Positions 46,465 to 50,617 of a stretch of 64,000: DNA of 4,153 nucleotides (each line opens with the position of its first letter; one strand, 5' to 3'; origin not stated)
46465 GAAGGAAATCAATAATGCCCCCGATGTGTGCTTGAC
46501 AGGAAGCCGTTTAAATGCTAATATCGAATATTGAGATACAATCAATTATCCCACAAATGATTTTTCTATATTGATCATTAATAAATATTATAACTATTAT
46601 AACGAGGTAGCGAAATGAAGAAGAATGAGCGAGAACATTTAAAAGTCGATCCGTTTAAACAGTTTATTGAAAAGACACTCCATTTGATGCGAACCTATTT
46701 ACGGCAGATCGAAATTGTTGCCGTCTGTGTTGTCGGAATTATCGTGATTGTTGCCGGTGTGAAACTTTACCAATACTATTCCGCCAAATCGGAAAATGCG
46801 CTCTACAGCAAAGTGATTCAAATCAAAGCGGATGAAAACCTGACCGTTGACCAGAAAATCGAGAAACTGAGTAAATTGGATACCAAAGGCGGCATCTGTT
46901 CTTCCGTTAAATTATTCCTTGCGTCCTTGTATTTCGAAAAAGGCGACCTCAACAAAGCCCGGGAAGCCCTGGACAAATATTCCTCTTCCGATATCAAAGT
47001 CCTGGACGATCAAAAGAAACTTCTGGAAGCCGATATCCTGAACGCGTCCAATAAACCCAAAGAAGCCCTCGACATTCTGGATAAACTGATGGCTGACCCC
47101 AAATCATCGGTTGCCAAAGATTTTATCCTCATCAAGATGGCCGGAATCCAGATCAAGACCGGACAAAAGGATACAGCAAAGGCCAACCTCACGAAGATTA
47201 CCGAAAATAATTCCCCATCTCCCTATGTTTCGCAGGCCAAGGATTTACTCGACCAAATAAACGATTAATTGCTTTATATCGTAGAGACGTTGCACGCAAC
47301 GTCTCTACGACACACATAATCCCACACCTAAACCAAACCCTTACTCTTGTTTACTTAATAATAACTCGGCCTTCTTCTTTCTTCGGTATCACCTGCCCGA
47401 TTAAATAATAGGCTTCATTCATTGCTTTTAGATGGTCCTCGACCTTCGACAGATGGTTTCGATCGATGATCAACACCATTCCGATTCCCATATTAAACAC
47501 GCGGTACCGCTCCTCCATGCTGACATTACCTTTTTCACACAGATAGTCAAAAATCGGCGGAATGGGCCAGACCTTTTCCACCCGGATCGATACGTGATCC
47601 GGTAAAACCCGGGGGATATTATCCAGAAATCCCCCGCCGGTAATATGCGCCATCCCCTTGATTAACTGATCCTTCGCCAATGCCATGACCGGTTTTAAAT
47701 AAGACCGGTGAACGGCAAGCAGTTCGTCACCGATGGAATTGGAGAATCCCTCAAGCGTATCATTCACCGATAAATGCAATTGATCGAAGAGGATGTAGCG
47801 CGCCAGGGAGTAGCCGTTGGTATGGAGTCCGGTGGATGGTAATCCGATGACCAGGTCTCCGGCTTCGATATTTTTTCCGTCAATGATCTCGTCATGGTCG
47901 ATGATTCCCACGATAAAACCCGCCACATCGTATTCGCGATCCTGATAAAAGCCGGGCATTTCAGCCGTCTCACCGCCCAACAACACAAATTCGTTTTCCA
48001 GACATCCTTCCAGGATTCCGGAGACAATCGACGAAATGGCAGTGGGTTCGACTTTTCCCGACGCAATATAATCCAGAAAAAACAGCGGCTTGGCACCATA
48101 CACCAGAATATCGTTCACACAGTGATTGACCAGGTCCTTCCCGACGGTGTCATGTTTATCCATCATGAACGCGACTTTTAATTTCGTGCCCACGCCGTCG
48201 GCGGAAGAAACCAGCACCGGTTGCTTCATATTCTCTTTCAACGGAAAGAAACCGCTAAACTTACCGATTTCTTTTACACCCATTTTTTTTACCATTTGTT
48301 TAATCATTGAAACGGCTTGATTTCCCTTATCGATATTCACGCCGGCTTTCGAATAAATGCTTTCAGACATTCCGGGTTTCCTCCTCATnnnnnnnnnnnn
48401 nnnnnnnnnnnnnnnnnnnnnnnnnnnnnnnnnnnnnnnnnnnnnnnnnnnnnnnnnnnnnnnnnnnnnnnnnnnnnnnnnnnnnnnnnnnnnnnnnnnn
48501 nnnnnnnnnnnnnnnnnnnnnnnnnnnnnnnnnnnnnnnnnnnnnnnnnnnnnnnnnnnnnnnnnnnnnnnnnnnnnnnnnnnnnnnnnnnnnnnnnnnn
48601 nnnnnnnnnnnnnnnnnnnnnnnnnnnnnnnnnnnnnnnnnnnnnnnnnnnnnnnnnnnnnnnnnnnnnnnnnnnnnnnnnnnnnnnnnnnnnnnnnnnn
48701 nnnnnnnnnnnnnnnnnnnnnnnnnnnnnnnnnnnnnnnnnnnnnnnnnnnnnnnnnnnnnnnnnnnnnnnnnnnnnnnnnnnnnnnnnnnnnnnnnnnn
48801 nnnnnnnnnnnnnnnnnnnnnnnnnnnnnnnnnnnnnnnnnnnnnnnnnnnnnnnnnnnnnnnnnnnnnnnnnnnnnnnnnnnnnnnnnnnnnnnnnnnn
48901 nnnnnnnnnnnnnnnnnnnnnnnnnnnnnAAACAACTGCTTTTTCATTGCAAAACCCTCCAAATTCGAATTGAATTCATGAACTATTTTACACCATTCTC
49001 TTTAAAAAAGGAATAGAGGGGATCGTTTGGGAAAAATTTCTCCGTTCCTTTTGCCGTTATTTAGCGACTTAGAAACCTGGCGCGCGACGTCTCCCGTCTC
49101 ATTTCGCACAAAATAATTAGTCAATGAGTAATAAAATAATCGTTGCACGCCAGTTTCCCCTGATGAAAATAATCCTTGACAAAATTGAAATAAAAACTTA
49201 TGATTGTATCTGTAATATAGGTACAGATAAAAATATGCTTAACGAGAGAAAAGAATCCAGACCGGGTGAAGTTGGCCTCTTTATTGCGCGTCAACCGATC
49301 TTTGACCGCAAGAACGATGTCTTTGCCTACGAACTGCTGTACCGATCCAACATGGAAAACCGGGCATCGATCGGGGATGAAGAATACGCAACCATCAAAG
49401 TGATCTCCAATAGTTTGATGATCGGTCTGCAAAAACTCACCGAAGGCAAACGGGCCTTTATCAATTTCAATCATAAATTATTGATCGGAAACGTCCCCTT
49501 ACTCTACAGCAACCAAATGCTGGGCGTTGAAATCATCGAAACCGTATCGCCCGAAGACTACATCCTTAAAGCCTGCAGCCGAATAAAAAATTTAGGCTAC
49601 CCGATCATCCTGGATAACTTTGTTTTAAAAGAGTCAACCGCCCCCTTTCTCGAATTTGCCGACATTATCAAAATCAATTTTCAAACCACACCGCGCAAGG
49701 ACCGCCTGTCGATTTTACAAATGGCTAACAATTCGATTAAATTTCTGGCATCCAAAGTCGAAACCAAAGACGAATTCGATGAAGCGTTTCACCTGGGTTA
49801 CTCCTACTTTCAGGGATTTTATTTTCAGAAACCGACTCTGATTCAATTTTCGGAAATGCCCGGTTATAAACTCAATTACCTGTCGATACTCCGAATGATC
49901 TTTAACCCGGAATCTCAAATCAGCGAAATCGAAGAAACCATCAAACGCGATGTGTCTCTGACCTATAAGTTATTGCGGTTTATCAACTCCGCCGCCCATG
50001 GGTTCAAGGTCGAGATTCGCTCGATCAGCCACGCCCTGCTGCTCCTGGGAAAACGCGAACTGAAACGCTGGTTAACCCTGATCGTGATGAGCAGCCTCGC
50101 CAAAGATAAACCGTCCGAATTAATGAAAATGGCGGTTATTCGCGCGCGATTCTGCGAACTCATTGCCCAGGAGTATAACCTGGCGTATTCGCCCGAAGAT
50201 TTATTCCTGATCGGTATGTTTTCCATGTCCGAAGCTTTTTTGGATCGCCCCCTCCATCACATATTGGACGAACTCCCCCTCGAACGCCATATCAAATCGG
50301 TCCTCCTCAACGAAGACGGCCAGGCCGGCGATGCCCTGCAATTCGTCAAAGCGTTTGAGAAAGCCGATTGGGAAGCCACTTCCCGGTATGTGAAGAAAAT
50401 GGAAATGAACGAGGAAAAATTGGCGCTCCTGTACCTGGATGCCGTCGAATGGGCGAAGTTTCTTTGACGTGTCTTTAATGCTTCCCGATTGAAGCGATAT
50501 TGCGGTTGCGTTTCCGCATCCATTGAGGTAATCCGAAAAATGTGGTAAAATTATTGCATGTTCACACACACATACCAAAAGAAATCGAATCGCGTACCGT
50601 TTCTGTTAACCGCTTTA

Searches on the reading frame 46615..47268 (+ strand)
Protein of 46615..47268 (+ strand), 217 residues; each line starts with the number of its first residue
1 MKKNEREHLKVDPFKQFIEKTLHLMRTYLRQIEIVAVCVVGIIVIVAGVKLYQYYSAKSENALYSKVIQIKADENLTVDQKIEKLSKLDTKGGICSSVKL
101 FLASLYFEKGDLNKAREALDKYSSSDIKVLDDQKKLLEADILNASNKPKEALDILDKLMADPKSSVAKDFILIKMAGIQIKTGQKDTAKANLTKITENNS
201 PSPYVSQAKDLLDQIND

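Call 51: search_protein_families(library=pfam, proteins=[window:46615-47268:+], max_evalue=0.0001)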
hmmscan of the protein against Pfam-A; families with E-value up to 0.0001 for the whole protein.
window:46615-47268:+ (217 aa): 4 families
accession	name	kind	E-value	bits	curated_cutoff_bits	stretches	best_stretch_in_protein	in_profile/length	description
PF09976.15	TPR_21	-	1.1e-12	48.6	25.5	1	34-155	10-136/193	Tetratricopeptide repeat-like domain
PF14559.12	TPR_19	-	1.2e-08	35.6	25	0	144-209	3-65/68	Tetratricopeptide repeat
PF13174.12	TPR_6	-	2.5e-06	28.2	26.3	0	102-122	6-26/33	Tetratricopeptide repeat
PF13181.12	TPR_8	-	4.1e-05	23.9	25.7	0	100-121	5-26/34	Tetratricopeptide repeat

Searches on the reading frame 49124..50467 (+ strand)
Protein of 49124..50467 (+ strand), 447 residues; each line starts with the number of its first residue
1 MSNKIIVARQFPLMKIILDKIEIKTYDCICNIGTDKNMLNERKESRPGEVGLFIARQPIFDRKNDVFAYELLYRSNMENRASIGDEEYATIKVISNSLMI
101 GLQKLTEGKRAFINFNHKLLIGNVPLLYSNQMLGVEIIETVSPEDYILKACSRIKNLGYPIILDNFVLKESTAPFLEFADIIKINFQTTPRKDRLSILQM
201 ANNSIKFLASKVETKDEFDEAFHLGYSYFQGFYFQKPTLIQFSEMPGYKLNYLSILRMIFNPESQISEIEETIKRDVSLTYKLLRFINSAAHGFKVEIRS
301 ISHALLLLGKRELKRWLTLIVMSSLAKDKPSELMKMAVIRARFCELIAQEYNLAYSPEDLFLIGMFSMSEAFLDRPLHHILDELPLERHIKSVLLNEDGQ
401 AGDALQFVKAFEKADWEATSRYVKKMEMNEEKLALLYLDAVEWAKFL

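Call 57: search_protein_families(library=pfam, proteins=[window:49124-50467:+], max_evalue=0.00001)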
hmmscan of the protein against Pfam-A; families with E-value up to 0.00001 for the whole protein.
window:49124-50467:+ (447 aa): 2 families
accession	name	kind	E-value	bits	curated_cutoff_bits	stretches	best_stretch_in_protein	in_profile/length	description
PF08668.18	HDOD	-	1.9e-19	70.4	22.9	1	252-366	8-127/196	HDOD domain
PF00563.25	EAL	-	2e-10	40.9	31.3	1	129-237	115-236/236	EAL domain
